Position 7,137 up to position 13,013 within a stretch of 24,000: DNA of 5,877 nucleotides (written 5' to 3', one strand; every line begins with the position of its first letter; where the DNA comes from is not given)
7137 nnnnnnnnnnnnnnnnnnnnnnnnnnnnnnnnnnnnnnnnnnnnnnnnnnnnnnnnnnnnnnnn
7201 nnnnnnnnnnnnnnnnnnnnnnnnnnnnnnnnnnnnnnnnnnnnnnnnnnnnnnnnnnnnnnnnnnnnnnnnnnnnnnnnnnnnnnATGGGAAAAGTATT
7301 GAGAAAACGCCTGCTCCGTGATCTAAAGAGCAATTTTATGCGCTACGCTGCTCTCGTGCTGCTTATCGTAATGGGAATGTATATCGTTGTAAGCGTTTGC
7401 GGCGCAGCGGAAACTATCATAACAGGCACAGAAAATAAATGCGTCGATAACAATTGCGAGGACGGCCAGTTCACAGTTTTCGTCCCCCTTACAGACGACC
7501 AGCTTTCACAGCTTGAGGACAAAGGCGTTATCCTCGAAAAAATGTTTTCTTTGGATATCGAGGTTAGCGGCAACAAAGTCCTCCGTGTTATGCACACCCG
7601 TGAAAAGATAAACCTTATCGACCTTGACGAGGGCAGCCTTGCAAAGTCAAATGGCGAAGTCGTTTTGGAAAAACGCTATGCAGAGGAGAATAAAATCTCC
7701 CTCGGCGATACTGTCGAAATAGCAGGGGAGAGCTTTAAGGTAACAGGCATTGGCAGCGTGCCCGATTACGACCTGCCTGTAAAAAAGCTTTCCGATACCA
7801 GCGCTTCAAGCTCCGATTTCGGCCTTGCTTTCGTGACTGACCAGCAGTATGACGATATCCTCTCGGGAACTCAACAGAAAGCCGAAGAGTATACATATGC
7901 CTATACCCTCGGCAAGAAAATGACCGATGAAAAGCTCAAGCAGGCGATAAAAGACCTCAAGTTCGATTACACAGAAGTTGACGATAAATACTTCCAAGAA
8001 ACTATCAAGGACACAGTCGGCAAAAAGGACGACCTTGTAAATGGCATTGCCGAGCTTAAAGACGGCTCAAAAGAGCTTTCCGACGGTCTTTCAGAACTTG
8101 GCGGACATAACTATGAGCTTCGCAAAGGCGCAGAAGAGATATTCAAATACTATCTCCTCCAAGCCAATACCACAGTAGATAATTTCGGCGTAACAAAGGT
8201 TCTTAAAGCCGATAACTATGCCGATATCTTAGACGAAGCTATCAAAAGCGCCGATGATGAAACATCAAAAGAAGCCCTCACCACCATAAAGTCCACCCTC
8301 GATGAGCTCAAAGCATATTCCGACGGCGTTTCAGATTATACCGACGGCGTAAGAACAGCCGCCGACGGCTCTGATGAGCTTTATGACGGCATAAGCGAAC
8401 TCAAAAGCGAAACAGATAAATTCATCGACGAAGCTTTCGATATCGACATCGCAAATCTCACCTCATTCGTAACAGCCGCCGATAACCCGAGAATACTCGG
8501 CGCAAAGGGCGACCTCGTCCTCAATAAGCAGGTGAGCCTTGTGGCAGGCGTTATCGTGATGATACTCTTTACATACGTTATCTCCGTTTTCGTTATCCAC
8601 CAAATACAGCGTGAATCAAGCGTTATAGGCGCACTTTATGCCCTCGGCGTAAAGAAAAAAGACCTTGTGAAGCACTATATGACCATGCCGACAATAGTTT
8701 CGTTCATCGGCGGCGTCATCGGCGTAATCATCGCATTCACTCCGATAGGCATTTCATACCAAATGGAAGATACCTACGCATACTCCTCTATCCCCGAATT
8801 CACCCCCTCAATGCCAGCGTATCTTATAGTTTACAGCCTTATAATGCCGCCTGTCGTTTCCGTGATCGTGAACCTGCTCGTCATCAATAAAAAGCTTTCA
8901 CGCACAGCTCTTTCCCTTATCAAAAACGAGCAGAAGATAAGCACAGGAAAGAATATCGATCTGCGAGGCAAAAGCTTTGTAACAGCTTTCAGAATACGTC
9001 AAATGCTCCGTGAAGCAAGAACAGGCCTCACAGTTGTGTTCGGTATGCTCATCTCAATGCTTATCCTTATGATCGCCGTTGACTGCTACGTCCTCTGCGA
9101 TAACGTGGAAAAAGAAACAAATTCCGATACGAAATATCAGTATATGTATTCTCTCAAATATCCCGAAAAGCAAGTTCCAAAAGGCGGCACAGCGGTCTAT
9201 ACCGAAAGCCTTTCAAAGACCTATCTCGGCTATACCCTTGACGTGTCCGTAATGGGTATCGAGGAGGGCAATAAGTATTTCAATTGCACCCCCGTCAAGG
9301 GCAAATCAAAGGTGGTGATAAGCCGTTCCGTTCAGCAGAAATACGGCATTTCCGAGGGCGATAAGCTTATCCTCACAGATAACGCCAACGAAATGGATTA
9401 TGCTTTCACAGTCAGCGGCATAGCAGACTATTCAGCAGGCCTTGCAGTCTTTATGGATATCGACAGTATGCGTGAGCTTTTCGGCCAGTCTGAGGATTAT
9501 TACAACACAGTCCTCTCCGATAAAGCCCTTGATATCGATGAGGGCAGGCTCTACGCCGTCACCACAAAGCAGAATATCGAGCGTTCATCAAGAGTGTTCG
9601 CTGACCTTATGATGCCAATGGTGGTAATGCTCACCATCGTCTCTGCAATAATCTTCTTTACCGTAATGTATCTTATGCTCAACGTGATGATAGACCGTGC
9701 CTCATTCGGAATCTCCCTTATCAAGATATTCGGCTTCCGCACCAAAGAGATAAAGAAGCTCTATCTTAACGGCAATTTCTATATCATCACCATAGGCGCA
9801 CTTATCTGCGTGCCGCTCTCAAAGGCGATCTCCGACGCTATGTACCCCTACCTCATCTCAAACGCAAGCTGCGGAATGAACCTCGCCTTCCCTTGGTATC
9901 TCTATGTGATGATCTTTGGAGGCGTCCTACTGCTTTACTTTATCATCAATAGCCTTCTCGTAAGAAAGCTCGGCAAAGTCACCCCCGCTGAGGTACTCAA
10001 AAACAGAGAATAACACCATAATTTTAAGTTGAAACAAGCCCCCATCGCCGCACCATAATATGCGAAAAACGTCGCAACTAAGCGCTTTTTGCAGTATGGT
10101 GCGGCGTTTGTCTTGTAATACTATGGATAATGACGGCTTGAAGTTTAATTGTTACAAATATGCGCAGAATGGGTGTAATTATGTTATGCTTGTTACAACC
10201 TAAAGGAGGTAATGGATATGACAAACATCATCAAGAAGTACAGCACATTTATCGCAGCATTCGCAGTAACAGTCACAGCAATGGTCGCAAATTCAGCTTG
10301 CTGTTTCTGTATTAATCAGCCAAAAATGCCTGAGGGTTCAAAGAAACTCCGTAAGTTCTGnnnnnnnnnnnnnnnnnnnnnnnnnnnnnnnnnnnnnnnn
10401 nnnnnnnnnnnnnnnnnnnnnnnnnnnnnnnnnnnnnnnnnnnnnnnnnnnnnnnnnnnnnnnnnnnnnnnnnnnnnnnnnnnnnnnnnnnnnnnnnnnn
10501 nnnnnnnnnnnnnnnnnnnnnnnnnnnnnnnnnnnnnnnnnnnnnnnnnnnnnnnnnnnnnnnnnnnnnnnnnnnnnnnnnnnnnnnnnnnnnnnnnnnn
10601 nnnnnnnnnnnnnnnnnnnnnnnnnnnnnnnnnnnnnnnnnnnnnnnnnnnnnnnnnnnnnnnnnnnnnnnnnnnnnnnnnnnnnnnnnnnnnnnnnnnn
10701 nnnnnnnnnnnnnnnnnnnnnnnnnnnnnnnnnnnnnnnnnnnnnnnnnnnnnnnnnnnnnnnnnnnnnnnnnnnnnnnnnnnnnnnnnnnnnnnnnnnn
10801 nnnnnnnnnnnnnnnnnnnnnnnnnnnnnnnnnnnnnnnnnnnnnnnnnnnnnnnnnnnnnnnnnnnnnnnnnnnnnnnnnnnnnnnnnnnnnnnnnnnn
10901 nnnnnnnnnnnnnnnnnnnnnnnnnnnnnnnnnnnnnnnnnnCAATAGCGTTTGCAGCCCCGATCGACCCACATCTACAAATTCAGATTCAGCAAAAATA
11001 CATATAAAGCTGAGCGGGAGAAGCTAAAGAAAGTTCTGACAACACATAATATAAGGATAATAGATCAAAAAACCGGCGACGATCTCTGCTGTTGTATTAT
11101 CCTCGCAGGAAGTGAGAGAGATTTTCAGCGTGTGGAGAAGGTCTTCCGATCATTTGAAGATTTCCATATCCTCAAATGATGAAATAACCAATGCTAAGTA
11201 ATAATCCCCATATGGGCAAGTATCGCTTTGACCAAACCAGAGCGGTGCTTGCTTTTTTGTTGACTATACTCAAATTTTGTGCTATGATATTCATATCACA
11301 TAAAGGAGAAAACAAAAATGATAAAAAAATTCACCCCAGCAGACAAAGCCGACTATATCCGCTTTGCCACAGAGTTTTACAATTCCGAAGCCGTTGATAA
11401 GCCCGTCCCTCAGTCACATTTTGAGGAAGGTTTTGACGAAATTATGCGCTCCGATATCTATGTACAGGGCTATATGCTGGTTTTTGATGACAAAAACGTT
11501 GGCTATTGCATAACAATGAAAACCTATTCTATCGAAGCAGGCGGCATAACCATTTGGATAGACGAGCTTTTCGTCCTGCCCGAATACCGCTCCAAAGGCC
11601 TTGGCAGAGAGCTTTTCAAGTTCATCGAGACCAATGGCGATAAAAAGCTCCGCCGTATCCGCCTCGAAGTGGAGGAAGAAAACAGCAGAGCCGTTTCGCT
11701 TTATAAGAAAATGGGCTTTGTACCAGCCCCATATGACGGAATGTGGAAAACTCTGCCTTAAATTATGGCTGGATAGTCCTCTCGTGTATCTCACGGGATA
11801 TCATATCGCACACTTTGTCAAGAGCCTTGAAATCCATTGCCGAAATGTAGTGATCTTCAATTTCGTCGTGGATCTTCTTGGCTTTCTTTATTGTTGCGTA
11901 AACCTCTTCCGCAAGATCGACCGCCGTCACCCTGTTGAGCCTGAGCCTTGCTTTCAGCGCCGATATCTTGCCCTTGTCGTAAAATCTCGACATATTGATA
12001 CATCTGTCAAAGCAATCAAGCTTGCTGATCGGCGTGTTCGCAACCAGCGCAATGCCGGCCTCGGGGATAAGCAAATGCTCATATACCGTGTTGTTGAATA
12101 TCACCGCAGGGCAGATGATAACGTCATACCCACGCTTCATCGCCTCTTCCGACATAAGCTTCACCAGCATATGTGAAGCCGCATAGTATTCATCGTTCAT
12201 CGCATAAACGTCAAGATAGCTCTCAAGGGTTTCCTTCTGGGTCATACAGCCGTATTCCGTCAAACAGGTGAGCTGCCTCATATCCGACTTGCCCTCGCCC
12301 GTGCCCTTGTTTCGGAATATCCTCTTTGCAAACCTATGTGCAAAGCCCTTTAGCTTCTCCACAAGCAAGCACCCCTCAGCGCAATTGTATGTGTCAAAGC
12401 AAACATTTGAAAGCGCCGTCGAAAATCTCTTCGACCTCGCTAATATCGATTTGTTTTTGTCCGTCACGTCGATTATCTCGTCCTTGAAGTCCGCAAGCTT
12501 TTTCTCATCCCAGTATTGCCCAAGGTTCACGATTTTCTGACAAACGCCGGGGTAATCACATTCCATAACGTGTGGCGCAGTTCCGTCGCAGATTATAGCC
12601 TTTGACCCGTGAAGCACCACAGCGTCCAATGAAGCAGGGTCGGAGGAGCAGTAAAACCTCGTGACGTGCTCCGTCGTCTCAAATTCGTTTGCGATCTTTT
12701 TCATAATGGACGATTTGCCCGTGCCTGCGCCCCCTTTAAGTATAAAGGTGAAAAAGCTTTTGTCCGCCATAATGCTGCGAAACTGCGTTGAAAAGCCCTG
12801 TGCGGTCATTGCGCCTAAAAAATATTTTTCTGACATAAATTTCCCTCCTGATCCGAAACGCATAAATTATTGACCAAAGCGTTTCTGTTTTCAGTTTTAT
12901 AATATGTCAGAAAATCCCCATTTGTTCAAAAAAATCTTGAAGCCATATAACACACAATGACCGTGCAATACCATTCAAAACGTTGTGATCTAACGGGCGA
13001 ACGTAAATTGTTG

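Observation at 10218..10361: Unannotated 47-codon agrD whose predicted autoinducer ring contains three cysteines (C-C-F-C-I)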

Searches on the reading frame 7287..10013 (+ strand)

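Call 4: search_protein_families(library=pfam, proteins=[window:7287-10013:+], max_evalue=1)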
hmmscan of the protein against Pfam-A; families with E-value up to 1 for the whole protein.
window:7287-10013:+ (908 aa): 3 families
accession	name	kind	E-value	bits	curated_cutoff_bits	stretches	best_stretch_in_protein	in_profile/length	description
PF02687.27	FtsX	-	4.2e-18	66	25.5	2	419-535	2-114/120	FtsX-like permease C-terminal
PF12704.14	MacB_PCD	-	4.7e-07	30.7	27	2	654-739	101-187/207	MacB-like periplasmic core domain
PF13239.11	2TM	-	0.018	15.5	24.8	1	817-887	5-56/79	2TM domain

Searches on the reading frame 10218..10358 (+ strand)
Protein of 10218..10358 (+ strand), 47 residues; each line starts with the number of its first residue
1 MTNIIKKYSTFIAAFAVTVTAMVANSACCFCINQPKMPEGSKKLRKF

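Call 3: search_protein_families(library=ncbifam, proteins=[window:10218-10358:+], max_evalue=10)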
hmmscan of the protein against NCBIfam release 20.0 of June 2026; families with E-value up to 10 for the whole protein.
seq(47 aa): 1 family
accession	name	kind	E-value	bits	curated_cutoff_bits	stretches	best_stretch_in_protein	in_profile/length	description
TIGR04223.1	quorum_AgrD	subfamily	2.4e-10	40.3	19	1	6-43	1-38/38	AgrD family cyclic lactone autoinducer peptide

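Call 4: search_protein_families(library=pfam, proteins=[window:10218-10358:+], max_evalue=1)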
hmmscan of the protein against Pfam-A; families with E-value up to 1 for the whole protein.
seq(47 aa): 0 families

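Call 9: find_homologous_proteins(query=window:10218-10358:+, max_evalue=0.01)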
Query seq(47 aa) (47 aa): 1 proteins with E <= 0.01 among 1 candidates.
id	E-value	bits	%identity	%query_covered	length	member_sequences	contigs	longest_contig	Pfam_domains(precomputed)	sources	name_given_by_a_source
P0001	5.4e-23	95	98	100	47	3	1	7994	-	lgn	-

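Call 35: search_protein_representatives(protein=window:10218-10358:+)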
Query: 47 residues. Proteins with E-value up to 0.001 (for the whole library): 54; up to 1e-10: 0; up to 1e-30: 0. The best 54 are listed.
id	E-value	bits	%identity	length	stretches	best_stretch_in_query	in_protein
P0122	5.3e-08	47.9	63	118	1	10-47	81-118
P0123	5.4e-08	47.9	56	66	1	3-47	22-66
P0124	3.7e-07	45.3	64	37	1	12-47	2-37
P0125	8.0e-07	44.3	57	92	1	4-47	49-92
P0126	8.3e-07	44.2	53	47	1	1-47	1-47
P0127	1.8e-06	43.2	49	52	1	3-47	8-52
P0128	1.8e-06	43.2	52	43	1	6-47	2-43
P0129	2.0e-06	43.1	50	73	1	4-47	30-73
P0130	3.5e-06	42.3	56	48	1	7-47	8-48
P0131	3.5e-06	42.3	46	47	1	2-47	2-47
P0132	3.9e-06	42.2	45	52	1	4-47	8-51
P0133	7.3e-06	41.3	48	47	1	1-46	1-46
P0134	7.3e-06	41.3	49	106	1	3-47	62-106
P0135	8.2e-06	41.2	45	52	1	4-47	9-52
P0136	1.1e-05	40.8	56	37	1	12-47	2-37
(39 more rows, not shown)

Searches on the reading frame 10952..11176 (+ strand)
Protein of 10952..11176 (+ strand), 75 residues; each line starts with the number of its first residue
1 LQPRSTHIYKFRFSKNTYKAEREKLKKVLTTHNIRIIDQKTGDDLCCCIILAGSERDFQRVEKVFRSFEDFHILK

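Call 39: search_protein_families(library=pfam, proteins=[window:10952-11176:+], max_evalue=0.1)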
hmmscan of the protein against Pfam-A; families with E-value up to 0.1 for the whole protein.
window:10952-11176:+ (75 aa): 0 families

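Call 57: find_homologous_proteins(query=window:10952-11176:+, max_evalue=0.001)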
Query window:10952-11176:+: 2 candidates shared short words with the query, none scored E <= 0.001.

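Call 59: search_protein_families(library=ncbifam, proteins=[window:10952-11176:+], max_evalue=0.01)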
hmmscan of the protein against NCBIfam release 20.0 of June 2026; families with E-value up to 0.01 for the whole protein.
seq(75 aa): 1 family
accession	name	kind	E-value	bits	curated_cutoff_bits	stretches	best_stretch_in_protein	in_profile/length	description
NF008384.0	PRK11179.1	equivalog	0.0039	17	227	1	10-69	32-94/153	transcriptional regulator AsnC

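Call 60: predict_structure(protein=window:10952-11176:+)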
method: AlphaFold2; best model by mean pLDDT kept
length: 75 residues; sequences in the alignment: 1
mean_pLDDT: 78.0   pTM: 0.54
mean pLDDT of the five models: 78.0, 74.9, 73.2, 68.4, 65.0
residues with pLDDT >= 90: 0; 70-90: 68; 50-70: 6; < 50: 1
segments of 3 or more residues with pLDDT < 50: none
pLDDT, mean of each block of 10 residues (from residue 1): 73 78 83 80 75 82 77 73
secondary structure, 60 per line:
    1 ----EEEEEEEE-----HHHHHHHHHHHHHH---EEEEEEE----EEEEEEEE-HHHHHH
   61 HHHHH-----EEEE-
elements in order: E5-12 H18-31 E35-41 E46-53 H55-65 E71-74

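Call 63: fold_search(model_id=the predicted structure, library=pdb)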
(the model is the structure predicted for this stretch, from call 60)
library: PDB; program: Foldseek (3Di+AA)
matches with E <= 10: 1722; with E <= 0.001: 0
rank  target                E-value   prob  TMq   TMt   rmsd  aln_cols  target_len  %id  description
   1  2j0x_B                5.1e-03  1.00  0.70  0.14   3.3        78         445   14  CRYSTAL STRUCTURE OF E. COLI ASPARTOKINASE III IN COMPLEX WITH LYSINE AND ASPARTATE (T-STATE) (released 2006-08-10)
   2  3c1n_A                7.1e-03  1.00  0.71  0.14   3.1        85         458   14  Crystal Structure of Allosteric Inhibition Threonine-sensitive Aspartokinase from Methanococcus jannaschii with L-thre (released 2008-03-25)
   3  2hmf_A                7.1e-03  1.00  0.69  0.14   2.6        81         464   16  Structure of a Threonine Sensitive Aspartokinase from Methanococcus jannaschii Complexed with Mg-ADP and Aspartate (released 2006-10-17)
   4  3c1n_B                7.1e-03  1.00  0.69  0.14   2.9        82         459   16  Crystal Structure of Allosteric Inhibition Threonine-sensitive Aspartokinase from Methanococcus jannaschii with L-thre (released 2008-03-25)
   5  6dzs_B                8.1e-03  1.00  0.70  0.15   3.3        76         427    9  Mycobacterial homoserine dehydrogenase ThrA in complex with NADP (released 2018-07-18)
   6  2wve_A                8.7e-03  1.00  0.68  0.42   3.6        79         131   11  Structural and mechanistic insights into Helicobacter pylori NikR function (released 2010-01-19)
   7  3c1n_D                8.7e-03  1.00  0.63  0.13   4.2        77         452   18  Crystal Structure of Allosteric Inhibition Threonine-sensitive Aspartokinase from Methanococcus jannaschii with L-thre (released 2008-03-25)
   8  3c1m_A                9.3e-03  1.00  0.68  0.13   2.6        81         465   15  Cyrstal Structure of threonine-sensitive aspartokinase from Methanococcus jannaschii with MgAMP-PNP and L-aspartate (released 2008-03-25)
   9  5l38_B                9.3e-03  0.99  0.53  0.48   4.3        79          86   13  The structure of the hexagonal shell protein MSM0272 from the RMM microcompartment (released 2016-12-14)
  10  3c1m_D                9.9e-03  1.00  0.68  0.13   2.6        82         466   15  Cyrstal Structure of threonine-sensitive aspartokinase from Methanococcus jannaschii with MgAMP-PNP and L-aspartate (released 2008-03-25)
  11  6cvl_D                9.9e-03  1.00  0.65  0.17   4.3        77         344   13  Crystal structure of the Escherichia coli ATPgS-bound MetNI methionine ABC transporter in complex with its MetQ bindin (released 2018-11-14)
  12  9hce_f                9.9e-03  1.00  0.65  0.60   3.2        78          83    9  Mouse mitoribosome large subunit assembly intermediate (without uL16m) bound to MRM3 dimer and the MALSU-L0R8F8-mt-ACP (released 2025-06-18)
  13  9s4w_A                9.9e-03  0.99  0.51  0.24   4.3        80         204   11  AcuB from Geobacillus stearothermophilus without nucleotide (released 2026-02-25)
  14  3c1m_C                1.2e-02  1.00  0.68  0.13   2.6        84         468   14  Cyrstal Structure of threonine-sensitive aspartokinase from Methanococcus jannaschii with MgAMP-PNP and L-aspartate (released 2008-03-25)
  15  3lgh_A                1.3e-02  1.00  0.71  0.44   3.5        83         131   14  Crystal structure of NikR from Helicobacter pylori with variable Ni site coordination (released 2010-09-15)
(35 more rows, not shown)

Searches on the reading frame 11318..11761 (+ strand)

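Call 4: search_protein_families(library=pfam, proteins=[window:11318-11761:+], max_evalue=1)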
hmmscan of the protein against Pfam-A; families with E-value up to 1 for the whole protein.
window:11318-11761:+ (147 aa): 9 families
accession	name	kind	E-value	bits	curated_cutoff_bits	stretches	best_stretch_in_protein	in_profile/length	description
PF00583.31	Acetyltransf_1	-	2.3e-15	57.3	20.7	1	28-134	14-116/116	Acetyltransferase (GNAT) family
PF13508.13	Acetyltransf_7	-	7.5e-14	52.3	27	1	54-135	6-83/84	Acetyltransferase (GNAT) domain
PF13673.13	Acetyltransf_10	-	1.3e-11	45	23.6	1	48-136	30-109/128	Acetyltransferase (GNAT) domain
PF08445.16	FR47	-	1.7e-05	25.2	22.1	1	83-134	26-77/86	FR47-like protein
PF13302.13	Acetyltransf_3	-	1.9e-05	25.8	25.4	1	4-135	6-138/138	Acetyltransferase (GNAT) domain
PF13523.12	Acetyltransf_8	-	0.005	16.9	27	1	88-137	89-140/145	Acetyltransferase (GNAT) domain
PF13420.13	Acetyltransf_4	-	0.0087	16.5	24.3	1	6-134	5-134/155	Acetyltransferase (GNAT) domain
PF14542.12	Acetyltransf_CG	-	0.08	13.5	30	1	69-102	16-48/80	GCN5-related N-acetyl-transferase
PF17013.11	Acetyltransf_15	-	0.16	11.8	35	1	67-106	63-100/210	Putative acetyl-transferase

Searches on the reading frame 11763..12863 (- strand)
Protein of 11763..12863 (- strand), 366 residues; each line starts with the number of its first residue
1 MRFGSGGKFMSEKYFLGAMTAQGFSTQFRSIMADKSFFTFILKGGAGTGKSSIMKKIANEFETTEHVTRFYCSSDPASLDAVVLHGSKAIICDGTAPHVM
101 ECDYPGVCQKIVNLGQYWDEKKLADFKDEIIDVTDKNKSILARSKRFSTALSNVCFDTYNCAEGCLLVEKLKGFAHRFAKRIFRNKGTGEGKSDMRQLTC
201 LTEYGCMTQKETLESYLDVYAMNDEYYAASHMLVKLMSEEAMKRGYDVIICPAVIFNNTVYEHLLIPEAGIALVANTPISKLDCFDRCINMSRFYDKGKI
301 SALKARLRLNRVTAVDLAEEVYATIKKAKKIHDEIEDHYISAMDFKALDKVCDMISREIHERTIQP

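Call 4: search_protein_families(library=pfam, proteins=[window:11763-12863:-], max_evalue=1)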
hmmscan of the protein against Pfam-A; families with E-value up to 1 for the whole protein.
window:11763-12863:- (366 aa): 19 families
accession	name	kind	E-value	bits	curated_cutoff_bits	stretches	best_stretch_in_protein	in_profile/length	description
PF24883.2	NPHP3_N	-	0.00082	20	24.8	1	26-75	10-61/164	Nephrocystin 3, N-terminal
PF13604.12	AAA_30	-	0.0063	16.7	27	1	38-65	19-46/191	AAA domain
PF09848.15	SLFN-g3_helicase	-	0.0094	15.7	24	1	40-76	4-41/354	Schlafen group 3, DNA/RNA helicase domain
PF00910.28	RNA_helicase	-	0.0099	16.8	21.5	1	41-72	2-36/105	RNA helicase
PF13245.12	AAA_19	-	0.016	15.8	25.1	1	39-71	13-45/134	AAA domain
PF05970.20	PIF1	-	0.016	15.2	25.9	1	30-80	16-65/223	PIF1-like helicase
PF13521.12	AAA_28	-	0.019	15.7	27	1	40-69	2-33/164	AAA domain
PF25199.1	nSTAND_NTPase5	-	0.024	14.9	34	1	39-79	43-83/145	Novel STAND NTPase 5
PF20720.3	nSTAND3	-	0.053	13.7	27.2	1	40-91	20-69/155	Novel STAND NTPase 3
PF07693.20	KAP_NTPase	-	0.054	13.2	20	1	36-86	19-48/293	KAP family P-loop domain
PF12775.13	AAA_7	-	0.057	13.4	25.8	1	39-70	35-66/181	P-loop containing dynein motor region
PF00931.28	NB-ARC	-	0.077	12.7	23.5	1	41-66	22-47/248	NB-ARC domain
PF05673.19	DUF815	-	0.08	12.5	23.8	1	39-63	55-79/249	Protein of unknown function (DUF815)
PF00004.35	AAA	-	0.12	13.3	21.2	1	41-63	2-24/131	ATPase family associated with various cellular activities (AAA)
PF12469.13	Cmr2_N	-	0.12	13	25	1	226-277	22-67/111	CRISPR-associated protein Cmr2, N-terminal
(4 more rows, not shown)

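Call 59: search_protein_families(library=ncbifam, proteins=[window:11763-12863:-], max_evalue=0.01)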
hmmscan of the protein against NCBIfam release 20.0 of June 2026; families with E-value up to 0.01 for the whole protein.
window:11763-12863:- (366 aa): 4 families
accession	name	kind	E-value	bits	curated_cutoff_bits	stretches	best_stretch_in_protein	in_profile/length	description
NF005320.0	PRK06851.1-6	equivalog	1.2e-54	185.6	556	1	11-359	5-357/363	hypothetical protein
NF005317.0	PRK06851.1-1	equivalog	1.8e-34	119.6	689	1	13-361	7-359/369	hypothetical protein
NF005318.0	PRK06851.1-2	equivalog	2.6e-13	49.9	734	2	12-100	188-274/353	hypothetical protein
NF005319.0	PRK06851.1-5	equivalog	3.8e-09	36.1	739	1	6-139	17-150/360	hypothetical protein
